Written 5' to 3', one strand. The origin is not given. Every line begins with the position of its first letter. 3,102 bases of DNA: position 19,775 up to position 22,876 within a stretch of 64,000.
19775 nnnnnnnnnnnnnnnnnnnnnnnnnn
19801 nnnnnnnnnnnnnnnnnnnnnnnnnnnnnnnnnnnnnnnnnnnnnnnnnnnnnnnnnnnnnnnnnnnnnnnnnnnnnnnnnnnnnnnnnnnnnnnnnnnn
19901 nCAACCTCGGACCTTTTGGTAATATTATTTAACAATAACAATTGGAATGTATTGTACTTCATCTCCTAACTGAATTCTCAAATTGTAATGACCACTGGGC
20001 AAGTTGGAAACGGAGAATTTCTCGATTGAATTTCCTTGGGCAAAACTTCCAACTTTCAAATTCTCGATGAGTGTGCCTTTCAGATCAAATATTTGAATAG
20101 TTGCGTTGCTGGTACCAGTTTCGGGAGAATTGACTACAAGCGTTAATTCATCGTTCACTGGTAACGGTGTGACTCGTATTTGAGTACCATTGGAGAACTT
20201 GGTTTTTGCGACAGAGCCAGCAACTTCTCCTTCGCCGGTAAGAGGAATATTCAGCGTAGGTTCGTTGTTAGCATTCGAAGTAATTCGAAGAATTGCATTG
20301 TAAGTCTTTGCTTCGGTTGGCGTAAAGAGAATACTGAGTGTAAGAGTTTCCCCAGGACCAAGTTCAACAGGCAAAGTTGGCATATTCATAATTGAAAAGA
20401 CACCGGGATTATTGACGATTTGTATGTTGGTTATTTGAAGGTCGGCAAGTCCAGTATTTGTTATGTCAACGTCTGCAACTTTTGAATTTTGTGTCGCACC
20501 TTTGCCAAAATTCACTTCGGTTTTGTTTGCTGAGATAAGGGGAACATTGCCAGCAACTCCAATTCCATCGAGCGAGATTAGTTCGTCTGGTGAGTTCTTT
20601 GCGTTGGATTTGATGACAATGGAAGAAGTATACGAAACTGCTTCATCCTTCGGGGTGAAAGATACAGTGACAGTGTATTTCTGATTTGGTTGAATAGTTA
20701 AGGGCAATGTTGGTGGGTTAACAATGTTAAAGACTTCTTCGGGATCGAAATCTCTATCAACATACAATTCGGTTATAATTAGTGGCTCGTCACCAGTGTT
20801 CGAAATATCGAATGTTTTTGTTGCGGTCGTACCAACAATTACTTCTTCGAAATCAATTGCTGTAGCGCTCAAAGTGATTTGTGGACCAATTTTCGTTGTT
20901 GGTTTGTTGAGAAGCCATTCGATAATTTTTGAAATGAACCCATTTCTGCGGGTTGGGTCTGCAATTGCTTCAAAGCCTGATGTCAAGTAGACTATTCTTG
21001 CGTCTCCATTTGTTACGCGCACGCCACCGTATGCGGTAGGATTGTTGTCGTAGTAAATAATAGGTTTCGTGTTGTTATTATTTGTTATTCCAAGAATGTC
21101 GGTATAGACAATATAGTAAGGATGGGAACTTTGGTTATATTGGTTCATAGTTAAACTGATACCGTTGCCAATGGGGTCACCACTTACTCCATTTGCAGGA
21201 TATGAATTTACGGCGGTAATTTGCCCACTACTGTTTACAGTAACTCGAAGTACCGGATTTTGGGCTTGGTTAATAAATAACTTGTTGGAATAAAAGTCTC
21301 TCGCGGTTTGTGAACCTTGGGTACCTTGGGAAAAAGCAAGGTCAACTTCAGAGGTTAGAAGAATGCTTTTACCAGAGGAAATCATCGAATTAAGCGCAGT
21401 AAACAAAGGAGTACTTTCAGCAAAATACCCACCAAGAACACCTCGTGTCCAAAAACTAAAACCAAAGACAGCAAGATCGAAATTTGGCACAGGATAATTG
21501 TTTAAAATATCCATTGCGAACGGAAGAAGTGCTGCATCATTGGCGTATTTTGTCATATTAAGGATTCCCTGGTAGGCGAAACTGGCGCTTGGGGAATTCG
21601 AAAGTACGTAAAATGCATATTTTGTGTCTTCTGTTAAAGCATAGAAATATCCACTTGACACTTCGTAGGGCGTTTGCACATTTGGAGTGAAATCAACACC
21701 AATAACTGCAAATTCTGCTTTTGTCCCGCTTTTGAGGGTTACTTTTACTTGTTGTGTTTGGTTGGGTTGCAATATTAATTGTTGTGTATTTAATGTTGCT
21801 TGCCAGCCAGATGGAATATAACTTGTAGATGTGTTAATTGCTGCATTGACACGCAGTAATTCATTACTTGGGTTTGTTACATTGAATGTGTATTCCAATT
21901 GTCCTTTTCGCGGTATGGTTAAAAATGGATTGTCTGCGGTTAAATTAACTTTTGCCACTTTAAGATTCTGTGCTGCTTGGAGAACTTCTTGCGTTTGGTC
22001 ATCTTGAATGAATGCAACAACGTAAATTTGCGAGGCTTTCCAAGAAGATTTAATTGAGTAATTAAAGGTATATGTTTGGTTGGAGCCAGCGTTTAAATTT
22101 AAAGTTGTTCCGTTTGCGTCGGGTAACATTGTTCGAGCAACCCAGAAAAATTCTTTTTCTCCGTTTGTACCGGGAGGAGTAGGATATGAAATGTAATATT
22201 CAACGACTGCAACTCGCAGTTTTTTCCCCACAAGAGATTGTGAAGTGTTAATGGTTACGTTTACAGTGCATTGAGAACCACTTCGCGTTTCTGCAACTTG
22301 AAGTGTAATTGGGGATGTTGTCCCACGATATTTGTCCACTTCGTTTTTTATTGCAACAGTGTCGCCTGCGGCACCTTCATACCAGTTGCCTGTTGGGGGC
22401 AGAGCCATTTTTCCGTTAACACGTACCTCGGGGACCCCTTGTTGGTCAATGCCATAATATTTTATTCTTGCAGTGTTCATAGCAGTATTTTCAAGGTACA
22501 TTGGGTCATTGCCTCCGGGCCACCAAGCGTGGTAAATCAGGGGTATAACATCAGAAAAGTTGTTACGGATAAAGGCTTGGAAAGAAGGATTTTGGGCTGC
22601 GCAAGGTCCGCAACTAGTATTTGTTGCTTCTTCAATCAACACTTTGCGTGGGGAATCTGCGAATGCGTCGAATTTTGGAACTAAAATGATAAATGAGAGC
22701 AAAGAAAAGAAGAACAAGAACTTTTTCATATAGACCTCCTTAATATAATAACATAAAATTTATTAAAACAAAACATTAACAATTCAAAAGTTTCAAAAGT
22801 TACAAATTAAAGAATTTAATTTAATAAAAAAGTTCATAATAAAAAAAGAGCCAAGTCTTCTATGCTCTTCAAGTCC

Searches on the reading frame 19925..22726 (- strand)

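Call 60: search_protein_families(library=pfam, proteins=[window:19925-22726:-], max_evalue=0.000001)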
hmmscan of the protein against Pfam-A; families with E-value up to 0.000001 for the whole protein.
window:19925-22726:- (933 aa): 10 families
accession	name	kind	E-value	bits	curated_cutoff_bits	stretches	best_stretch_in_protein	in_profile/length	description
PF22073.2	Cep192_D4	-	1.8e-29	102.6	35.5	2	729-833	2-111/112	Cep192 domain 4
PF22544.2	HYDIN_VesB_CFA65-like_Ig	-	2.7e-21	76.1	25.5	2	615-721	1-99/100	HYDIN/CFA65/VesB-like, Ig-like domain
PF15780.11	ASH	-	2.7e-19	69.6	27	2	621-712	7-95/98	Abnormal spindle-like microcephaly-assoc'd, ASPM-SPD-2-Hydin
PF07610.17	DUF1573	-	8.7e-18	64.6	26.1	1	617-716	1-92/98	Protein of unknown function (DUF1573)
PF11551.14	Omp28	-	9.7e-17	61.8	34.9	1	120-253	26-164/171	Outer membrane protein Omp28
PF24798.1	Ig-CFAP74_4th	-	6.3e-11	42.7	28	0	734-826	2-90/95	CFAP74 forth Ig-like domain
PF24499.1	Ig_TMEM131L_4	-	3e-08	34.6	27.8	0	667-708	82-122/136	TMEM131L fourth Ig-like domain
PF22067.2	Cep192_D3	-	3.6e-08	33.9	27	0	629-705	13-82/99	Cep192 domain 3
PF18962.6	Por_Secre_tail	-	3.9e-08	33.9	27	1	854-923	3-67/75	Secretion system C-terminal sorting domain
PF24507.1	Ig_CFAP65_4th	-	1.8e-07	31.9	27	0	662-705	21-60/76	CFAP65, fourth Ig-like domain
